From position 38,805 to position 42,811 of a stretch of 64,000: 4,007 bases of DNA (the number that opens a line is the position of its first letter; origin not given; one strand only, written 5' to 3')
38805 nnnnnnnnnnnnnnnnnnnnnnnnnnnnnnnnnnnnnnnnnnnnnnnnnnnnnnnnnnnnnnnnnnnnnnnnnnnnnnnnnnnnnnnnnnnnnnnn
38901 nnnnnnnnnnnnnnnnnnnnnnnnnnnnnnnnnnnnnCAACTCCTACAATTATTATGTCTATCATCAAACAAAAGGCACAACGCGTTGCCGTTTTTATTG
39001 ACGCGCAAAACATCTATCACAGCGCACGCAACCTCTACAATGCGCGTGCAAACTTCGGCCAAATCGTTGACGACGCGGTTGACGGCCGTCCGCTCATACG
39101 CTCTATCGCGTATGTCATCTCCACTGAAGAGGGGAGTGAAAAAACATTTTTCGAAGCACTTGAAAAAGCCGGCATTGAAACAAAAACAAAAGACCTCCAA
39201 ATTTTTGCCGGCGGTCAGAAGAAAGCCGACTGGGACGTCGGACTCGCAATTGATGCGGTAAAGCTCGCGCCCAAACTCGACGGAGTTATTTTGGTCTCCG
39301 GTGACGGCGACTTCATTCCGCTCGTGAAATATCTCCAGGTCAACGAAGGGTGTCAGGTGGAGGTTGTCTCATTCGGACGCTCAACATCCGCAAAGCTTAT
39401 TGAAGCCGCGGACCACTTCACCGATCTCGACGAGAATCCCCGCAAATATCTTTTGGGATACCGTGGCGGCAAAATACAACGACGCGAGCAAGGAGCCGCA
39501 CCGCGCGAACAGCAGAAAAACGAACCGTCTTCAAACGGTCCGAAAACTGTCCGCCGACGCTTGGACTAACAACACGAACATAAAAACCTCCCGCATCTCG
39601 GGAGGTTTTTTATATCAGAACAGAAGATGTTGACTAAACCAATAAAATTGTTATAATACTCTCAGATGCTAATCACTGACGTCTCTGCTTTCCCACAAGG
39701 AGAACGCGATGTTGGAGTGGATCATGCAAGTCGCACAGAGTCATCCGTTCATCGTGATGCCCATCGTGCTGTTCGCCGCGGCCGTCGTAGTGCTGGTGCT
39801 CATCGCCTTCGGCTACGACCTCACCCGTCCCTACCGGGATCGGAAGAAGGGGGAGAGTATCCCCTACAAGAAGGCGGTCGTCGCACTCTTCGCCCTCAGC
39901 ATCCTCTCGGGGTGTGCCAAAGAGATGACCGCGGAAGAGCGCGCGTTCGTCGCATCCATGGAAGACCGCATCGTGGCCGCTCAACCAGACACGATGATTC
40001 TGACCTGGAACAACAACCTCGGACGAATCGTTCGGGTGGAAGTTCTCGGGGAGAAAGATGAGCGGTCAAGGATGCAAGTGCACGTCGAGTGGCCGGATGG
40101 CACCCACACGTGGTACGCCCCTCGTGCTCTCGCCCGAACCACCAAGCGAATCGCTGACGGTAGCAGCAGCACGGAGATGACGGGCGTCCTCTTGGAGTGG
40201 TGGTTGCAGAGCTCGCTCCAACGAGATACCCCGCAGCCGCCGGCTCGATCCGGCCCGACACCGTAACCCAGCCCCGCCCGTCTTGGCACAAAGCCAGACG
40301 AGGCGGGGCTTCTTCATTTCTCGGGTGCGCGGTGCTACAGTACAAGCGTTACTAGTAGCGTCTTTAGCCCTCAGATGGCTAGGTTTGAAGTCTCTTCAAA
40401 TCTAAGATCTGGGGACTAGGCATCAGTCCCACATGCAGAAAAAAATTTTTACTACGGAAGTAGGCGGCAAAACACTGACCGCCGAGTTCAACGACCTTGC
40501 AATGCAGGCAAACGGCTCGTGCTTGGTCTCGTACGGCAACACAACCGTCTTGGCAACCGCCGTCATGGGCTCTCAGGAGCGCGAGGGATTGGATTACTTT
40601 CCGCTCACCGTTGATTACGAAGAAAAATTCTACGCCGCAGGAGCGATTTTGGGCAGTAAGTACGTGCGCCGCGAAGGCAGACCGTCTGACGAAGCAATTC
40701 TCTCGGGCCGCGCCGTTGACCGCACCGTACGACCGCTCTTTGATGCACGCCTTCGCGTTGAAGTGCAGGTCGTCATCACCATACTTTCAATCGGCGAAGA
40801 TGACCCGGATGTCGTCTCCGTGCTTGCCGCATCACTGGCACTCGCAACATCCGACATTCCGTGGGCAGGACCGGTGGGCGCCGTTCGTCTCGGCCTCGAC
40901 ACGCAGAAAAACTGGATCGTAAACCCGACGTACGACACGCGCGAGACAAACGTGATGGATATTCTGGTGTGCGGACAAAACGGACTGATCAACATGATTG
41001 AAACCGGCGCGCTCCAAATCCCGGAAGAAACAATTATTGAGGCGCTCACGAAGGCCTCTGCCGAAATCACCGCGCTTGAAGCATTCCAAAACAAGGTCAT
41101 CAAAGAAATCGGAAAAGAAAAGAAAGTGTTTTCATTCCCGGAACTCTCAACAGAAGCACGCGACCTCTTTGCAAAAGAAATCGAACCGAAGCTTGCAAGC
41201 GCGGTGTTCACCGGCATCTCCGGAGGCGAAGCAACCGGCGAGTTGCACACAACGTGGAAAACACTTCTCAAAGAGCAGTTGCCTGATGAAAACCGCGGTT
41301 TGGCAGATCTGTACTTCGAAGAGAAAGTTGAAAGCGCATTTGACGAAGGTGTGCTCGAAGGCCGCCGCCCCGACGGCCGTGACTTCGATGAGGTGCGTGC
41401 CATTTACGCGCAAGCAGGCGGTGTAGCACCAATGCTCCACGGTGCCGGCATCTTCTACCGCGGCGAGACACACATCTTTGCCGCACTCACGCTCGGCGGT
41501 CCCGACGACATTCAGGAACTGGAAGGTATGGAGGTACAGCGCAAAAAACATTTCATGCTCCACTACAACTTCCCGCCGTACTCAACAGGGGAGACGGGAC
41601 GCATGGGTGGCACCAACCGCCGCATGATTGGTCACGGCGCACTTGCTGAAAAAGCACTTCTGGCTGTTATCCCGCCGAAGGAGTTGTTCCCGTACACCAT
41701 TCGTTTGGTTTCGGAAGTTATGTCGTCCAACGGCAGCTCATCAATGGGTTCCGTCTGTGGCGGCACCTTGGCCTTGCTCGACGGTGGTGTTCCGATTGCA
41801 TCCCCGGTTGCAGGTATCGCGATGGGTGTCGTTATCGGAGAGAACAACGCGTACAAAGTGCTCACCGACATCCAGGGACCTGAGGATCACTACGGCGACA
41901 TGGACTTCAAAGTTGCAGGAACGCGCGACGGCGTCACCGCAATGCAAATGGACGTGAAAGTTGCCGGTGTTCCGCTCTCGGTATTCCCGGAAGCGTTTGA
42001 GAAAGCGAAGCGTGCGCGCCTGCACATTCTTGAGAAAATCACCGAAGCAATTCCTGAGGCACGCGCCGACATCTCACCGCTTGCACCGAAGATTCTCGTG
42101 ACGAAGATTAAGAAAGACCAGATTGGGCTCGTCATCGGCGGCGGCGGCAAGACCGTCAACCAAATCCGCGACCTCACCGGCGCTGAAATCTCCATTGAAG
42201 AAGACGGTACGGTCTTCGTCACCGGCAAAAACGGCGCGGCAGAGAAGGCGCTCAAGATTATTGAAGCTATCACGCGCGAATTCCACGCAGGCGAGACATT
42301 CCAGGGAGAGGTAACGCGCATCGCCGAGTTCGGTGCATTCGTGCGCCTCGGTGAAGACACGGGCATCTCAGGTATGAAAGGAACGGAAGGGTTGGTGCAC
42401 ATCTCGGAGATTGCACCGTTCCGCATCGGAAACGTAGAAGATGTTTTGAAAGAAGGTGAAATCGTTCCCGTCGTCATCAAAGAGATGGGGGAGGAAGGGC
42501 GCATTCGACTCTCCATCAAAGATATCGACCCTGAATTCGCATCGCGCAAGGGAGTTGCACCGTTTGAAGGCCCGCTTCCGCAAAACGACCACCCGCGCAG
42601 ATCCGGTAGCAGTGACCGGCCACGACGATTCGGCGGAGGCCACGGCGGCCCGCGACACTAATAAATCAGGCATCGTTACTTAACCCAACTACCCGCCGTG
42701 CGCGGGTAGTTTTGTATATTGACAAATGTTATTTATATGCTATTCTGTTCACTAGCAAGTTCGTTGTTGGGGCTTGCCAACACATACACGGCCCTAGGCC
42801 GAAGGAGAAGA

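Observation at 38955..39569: NYN/LabA-type predicted RNase inserted between rpsO and pnp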

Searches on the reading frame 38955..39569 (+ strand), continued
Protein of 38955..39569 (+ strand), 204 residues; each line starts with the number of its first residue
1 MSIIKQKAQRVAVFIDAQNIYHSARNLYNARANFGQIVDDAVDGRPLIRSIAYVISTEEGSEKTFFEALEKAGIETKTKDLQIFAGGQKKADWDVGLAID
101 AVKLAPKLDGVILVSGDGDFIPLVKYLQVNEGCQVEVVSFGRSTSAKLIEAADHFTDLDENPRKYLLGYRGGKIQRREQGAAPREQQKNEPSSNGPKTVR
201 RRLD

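Call 61: list_cluster_members(proteins=[L131:4998-5501:+, L115:5007-5516:+, L143:2169-2669:+, L108:4460-4966:+, L160:2771-3292:+, L145:4998-5501:+, L102:3659-4168:+, L086:4986-5495:+, L125:5001-5786:+, L090:4986-5501:+])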
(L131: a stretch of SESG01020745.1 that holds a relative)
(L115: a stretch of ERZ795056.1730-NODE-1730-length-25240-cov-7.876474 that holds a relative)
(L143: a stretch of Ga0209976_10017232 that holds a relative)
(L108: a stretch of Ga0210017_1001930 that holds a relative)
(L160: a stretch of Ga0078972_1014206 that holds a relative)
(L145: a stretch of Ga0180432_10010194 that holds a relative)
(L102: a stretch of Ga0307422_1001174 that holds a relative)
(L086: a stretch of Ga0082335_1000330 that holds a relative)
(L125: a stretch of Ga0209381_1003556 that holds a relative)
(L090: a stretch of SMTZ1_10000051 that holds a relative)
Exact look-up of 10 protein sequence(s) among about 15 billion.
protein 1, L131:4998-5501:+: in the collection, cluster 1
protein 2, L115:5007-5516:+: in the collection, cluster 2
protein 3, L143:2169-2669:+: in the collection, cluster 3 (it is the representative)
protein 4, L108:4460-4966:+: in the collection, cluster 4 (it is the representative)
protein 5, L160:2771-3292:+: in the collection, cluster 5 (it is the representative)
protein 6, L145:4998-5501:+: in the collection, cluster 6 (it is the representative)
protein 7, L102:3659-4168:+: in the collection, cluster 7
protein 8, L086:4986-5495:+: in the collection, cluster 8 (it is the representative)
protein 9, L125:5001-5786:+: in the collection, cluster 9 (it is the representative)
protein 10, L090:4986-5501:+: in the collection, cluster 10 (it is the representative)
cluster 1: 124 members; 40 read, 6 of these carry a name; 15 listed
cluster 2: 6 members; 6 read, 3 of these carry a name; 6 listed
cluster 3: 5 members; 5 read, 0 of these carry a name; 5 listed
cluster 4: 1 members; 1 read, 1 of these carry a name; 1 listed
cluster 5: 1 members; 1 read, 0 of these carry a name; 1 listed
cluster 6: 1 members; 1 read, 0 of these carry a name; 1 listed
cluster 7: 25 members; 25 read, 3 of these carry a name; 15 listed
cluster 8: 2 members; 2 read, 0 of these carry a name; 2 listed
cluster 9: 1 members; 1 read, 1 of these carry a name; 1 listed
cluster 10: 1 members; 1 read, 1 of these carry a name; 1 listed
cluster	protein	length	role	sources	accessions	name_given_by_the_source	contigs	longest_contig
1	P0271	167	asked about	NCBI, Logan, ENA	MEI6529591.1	MAG: NYN domain-containing protein [Candidatus Falkowbacteria bacterium]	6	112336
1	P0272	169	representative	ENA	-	-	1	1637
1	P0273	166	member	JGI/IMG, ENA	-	uncharacterized LabA/DUF88 family protein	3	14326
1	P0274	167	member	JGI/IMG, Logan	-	uncharacterized LabA/DUF88 family protein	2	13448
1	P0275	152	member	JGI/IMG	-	uncharacterized LabA/DUF88 family protein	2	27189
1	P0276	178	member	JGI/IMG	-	uncharacterized LabA/DUF88 family protein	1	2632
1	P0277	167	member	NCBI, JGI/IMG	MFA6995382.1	MAG: NYN domain-containing protein [Patescibacteria group bacterium] | uncharacterized LabA/DUF88 family protein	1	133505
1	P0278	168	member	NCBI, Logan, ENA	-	-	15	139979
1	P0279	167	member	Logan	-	-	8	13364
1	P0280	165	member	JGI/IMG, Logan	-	-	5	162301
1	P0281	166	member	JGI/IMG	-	-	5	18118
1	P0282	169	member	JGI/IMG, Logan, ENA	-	-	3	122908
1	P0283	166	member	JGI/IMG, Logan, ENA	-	-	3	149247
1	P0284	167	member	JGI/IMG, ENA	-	-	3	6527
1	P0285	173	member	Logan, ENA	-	-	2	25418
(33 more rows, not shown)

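Call 72: search_protein_families(library=padloc, proteins=[window:38955-39569:+], max_evalue=0.01)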
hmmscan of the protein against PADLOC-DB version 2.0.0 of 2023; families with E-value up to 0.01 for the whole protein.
window:38955-39569:+ (204 aa): 2 families
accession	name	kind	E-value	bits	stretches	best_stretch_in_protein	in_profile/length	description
PDLC01154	NYN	-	1.8e-12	45.2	1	84-160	222-297/310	"LabA-like protein, NYN family nuclease"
PDLC04163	HEC-09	-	0.00082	17.1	0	94-155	107-171/203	-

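Call 73: find_encoding_contigs(protein=window:38955-39569:+, flank=10000, max_places=3)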
Protein window:38955-39569:+ (204 aa): 1 contig read that carries it; 1 place shown.
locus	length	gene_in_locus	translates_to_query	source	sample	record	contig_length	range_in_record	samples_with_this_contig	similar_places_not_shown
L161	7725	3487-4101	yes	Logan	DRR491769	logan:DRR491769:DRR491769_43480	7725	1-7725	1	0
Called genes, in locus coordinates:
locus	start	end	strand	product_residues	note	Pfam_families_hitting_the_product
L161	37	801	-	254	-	PF03372:Exo_endo_phos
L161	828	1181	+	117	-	PF04070:DUF378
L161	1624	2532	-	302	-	PF02899:Phage_int_SAM_1, PF13102:Phage_int_SAM_5 (weak), PF13495:Phage_int_SAM_4 (faint), PF00589:Phage_integrase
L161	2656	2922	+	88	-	-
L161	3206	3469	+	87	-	PF00312:Ribosomal_S15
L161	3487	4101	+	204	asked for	PF01936:NYN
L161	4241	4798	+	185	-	-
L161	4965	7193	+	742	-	PF01138:RNase_PH, PF03725:RNase_PH_C (faint), PF01138:RNase_PH, PF00013:KH_1, PF00575:S1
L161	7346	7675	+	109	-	-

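Call 78: list_cluster_members(proteins=[L082:3209-3724:+, L084:4998-5504:+, L085:2547-3065:+, L089:4992-5501:+, L091:4995-5492:+, L099:5004-5513:+, L103:4390-4890:+, L107:4992-5507:+, L117:3034-3564:+, L151:5004-5543:+])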
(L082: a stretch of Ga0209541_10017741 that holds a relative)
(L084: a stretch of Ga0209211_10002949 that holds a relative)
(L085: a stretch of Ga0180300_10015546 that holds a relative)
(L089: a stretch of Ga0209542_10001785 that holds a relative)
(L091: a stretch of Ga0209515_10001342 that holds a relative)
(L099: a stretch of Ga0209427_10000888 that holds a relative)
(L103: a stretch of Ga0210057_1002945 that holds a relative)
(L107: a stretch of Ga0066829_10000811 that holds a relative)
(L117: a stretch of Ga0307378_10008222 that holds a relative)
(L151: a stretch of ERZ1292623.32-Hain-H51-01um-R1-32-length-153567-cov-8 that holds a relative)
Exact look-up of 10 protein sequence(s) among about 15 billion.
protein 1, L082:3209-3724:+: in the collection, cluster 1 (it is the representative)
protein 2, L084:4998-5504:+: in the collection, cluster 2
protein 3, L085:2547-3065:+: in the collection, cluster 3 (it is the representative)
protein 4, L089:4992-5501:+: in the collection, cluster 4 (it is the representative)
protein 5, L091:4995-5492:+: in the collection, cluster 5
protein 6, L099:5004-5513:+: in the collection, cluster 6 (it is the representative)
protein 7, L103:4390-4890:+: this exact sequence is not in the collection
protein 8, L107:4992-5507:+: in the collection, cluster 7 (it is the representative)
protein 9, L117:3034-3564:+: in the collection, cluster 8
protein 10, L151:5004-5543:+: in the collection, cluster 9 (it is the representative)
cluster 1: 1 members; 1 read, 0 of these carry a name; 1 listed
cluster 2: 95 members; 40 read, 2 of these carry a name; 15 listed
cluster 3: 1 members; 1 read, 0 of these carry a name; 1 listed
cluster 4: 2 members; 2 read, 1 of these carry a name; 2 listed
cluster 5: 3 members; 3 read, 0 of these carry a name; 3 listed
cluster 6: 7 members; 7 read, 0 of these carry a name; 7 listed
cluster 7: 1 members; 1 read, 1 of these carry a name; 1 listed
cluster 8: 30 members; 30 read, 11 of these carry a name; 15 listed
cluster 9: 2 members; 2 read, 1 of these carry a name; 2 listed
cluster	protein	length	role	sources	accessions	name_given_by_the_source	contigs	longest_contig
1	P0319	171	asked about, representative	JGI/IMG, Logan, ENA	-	-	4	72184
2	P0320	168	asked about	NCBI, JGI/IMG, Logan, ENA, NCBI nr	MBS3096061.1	NYN domain-containing protein [Candidatus Woesearchaeota archaeon]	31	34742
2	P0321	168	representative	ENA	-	-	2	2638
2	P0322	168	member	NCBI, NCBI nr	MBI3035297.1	NYN domain-containing protein [Candidatus Woesearchaeota archaeon]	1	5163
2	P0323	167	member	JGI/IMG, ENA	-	-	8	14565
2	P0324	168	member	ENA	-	-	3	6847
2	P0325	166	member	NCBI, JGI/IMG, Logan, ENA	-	-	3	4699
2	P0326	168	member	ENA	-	-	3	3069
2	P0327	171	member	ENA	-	-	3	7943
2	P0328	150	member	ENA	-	-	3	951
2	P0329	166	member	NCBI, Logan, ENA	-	-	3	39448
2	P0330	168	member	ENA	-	-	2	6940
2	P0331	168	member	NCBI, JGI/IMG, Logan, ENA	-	-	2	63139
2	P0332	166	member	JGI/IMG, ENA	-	-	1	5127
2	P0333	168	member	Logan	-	-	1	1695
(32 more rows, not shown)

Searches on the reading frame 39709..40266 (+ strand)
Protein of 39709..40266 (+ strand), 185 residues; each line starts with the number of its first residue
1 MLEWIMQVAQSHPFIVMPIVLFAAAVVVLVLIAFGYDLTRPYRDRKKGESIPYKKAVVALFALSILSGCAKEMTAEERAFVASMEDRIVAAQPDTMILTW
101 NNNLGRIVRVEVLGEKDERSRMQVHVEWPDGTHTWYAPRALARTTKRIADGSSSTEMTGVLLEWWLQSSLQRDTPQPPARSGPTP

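Call 3: search_protein_families(library=pfam, proteins=[window:39709-40266:+], max_evalue=0.01)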
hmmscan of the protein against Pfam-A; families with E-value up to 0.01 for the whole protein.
window:39709-40266:+ (185 aa): 0 families

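Call 4: search_protein_families(library=ncbifam, proteins=[window:39709-40266:+], max_evalue=0.01)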
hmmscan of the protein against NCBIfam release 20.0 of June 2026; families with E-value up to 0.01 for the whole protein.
window:39709-40266:+ (185 aa): 0 families

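Call 72: search_protein_families(library=padloc, proteins=[window:39709-40266:+], max_evalue=0.01)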
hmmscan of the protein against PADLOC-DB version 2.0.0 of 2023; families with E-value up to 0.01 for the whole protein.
window:39709-40266:+ (185 aa): 0 families

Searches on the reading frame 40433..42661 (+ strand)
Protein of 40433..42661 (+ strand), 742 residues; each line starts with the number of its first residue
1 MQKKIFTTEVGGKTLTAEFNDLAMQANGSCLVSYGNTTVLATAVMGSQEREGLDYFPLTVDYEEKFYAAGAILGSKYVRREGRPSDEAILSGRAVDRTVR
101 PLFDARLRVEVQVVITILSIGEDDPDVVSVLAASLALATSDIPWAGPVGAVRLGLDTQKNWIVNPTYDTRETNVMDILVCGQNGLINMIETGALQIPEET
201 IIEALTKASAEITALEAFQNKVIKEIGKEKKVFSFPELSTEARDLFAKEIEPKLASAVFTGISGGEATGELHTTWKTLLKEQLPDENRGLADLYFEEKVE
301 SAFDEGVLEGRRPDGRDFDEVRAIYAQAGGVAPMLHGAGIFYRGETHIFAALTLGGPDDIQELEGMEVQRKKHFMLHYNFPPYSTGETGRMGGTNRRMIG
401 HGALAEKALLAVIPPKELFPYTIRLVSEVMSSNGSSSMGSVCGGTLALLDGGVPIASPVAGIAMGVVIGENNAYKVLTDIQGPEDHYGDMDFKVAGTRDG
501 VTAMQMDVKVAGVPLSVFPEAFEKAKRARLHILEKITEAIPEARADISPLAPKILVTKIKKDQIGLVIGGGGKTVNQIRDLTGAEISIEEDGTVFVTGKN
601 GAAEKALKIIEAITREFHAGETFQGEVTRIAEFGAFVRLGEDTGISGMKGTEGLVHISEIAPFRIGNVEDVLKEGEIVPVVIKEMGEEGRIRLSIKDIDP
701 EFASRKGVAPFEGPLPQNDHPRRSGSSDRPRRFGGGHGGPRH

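Call 3: search_protein_families(library=pfam, proteins=[window:40433-42661:+], max_evalue=0.01)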
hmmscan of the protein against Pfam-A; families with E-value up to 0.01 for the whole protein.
window:40433-42661:+ (742 aa): 5 families
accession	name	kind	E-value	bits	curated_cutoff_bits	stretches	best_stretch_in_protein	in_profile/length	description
PF01138.27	RNase_PH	-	1.9e-47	161.4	25.5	2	13-143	3-130/130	3' exoribonuclease family, domain 1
PF00575.29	S1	-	4.9e-13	49.7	22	1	617-696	2-74/74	S1 RNA binding domain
PF03725.20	RNase_PH_C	-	4.9e-13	49.3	20.8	2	146-209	1-65/67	3' exoribonuclease family, domain 2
PF00013.35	KH_1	-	4.6e-11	42.8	21.5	1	558-611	5-65/66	KH domain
PF07650.23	KH_2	-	0.0015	18.8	22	1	544-596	17-68/78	KH domain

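Call 4: search_protein_families(library=ncbifam, proteins=[window:40433-42661:+], max_evalue=0.01)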
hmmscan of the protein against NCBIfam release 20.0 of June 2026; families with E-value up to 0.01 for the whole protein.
window:40433-42661:+ (742 aa): 40 families (the best 25 are shown)
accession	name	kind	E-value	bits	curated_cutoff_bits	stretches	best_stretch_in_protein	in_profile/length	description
NF008805.1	PRK11824.1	equivalog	3.4e-236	785.9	471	1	7-697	3-682/683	polyribonucleotide nucleotidyltransferase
TIGR03591.1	polynuc_phos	equivalog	6.6e-231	768.5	525.05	1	10-697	2-688/689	polyribonucleotide nucleotidyltransferase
TIGR02696.1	pppGpp_PNP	exception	1.5e-170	569.1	1106.75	1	9-693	13-718/720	guanosine pentaphosphate synthetase I/polyribonucleotide nucleotidyltransferase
TIGR02065.1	ECX1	equivalog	1.8e-25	89.6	318.7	1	309-540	6-226/230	exosome complex exonuclease Rrp41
NF000907.0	PRK00087.1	equivalog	2.1e-17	62.6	624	1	612-701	556-638/671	bifunctional 4-hydroxy-3-methylbut-2-enyl diphosphate reductase/30S ribosomal protein S1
NF005208.0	PRK06676.1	equivalog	2e-16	60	368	1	608-700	182-266/391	30S ribosomal protein S1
NF006363.0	PRK08582.1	equivalog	1.6e-13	51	171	1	619-698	5-76/140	S1 domain-containing RNA-binding protein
NF040579.1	S1_dom_CvfD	subfamily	9.8e-13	48.4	117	1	618-700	2-77/113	CvfD/Ygs/GSP13 family RNA-binding post-transcriptional regulator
NF010379.0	PRK13806.1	equivalog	1.4e-12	47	648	1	612-698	285-365/491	30S ribosomal protein S1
NF004473.0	PRK05807.1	equivalog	3.8e-12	46.7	178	1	617-701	3-78/136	S1 domain-containing RNA-binding protein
NF004952.0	PRK06299.1-2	equivalog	4.1e-12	45.2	524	1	611-699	210-290/580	30S ribosomal protein S1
NF005973.0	PRK08059.1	equivalog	1.1e-11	44.9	148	1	615-702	3-83/123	S1 domain-containing post-transcriptional regulator GSP13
TIGR00717.1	rpsA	equivalog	2.2e-09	36.4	577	1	611-699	264-346/516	30S ribosomal protein S1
NF040578.1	S1_dom_Ygs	exception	3e-09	37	175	1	615-699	3-79/122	S1 domain-containing post-transcriptional regulator Ygs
NF005911.0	PRK07899.1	equivalog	5.5e-09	35.2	691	1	613-703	287-370/486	30S ribosomal protein S1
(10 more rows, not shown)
